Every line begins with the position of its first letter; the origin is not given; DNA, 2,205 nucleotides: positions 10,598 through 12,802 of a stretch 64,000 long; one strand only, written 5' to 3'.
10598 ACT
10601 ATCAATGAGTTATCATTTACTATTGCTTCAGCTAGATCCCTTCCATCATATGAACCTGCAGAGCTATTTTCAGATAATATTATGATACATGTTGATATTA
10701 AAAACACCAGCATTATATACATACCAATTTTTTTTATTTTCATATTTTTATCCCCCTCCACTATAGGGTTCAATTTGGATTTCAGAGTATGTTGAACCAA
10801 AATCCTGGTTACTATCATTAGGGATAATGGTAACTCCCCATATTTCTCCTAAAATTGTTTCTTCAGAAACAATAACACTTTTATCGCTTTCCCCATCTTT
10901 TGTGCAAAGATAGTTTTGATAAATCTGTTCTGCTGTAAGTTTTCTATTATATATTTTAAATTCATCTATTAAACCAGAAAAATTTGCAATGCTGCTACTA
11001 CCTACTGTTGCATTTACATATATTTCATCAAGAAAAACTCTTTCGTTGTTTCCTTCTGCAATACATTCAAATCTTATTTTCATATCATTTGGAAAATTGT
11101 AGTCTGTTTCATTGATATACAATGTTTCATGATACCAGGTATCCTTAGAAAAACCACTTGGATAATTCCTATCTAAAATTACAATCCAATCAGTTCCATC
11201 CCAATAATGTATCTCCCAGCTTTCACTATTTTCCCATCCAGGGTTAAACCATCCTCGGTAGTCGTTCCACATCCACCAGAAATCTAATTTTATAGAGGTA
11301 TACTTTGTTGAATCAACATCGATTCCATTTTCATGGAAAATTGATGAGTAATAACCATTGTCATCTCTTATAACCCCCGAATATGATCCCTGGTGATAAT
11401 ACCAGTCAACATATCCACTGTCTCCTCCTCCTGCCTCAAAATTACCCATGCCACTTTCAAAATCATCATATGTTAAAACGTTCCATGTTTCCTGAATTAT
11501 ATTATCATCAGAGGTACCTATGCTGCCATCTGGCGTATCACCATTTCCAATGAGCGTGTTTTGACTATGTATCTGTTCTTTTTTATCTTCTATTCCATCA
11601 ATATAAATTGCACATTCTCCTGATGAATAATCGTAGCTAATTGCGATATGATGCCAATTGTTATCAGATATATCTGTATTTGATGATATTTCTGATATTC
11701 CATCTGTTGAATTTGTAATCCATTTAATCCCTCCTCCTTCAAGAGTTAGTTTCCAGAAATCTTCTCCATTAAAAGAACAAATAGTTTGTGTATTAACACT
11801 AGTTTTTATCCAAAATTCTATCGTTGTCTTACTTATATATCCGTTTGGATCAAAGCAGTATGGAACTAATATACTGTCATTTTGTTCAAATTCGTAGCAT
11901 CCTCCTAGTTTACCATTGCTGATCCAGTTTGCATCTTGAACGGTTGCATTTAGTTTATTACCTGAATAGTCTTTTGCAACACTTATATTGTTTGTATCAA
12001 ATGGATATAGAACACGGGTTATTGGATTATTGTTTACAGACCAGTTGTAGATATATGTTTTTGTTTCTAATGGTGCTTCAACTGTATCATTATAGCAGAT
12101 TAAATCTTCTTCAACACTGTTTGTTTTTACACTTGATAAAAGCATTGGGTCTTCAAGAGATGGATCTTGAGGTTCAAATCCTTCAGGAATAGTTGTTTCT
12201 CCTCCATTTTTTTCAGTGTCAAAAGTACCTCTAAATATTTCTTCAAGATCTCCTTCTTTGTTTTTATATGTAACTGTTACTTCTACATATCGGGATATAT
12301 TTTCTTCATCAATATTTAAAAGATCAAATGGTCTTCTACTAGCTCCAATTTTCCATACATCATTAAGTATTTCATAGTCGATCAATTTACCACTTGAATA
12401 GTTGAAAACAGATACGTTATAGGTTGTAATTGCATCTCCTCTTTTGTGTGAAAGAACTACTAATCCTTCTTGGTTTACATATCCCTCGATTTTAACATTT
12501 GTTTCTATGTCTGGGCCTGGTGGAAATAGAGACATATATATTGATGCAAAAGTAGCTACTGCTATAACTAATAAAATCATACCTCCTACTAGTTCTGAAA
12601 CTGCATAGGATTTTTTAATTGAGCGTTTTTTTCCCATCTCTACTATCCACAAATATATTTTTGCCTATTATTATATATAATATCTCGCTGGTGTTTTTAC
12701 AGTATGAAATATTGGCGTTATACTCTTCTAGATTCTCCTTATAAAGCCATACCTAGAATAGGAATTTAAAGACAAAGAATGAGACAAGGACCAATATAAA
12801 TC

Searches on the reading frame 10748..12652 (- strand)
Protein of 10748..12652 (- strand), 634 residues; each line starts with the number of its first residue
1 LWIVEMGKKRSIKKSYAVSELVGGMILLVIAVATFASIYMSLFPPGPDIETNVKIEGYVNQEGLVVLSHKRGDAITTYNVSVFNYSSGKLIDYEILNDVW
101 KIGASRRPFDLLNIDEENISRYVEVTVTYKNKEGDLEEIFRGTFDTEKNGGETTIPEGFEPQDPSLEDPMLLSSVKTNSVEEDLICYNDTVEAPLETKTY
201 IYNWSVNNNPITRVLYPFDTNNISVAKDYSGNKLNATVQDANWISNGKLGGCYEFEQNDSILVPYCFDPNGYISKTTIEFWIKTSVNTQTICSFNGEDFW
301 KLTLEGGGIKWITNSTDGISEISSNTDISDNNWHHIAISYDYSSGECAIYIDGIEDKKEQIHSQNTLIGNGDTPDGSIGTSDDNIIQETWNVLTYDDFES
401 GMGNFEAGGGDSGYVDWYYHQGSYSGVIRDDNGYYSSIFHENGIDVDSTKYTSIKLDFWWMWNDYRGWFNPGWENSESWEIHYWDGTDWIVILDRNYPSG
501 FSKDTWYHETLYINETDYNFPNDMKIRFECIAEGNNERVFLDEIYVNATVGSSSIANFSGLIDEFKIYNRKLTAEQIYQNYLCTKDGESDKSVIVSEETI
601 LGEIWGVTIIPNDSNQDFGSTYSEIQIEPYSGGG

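Call 40: search_protein_families(library=pfam, proteins=[window:10748-12652:-], max_evalue=0.00001)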
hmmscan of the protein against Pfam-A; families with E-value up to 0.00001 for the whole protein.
window:10748-12652:- (634 aa): 2 families
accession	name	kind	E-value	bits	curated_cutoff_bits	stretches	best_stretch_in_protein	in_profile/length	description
PF13385.13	Laminin_G_3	-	6.9e-19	68.9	27.6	1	274-384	17-127/151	Concanavalin A-like lectin/glucanases superfamily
PF07790.16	Pilin_N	-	1e-06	29.9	25.2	1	17-86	2-75/78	Archaeal Type IV pilin, N-terminal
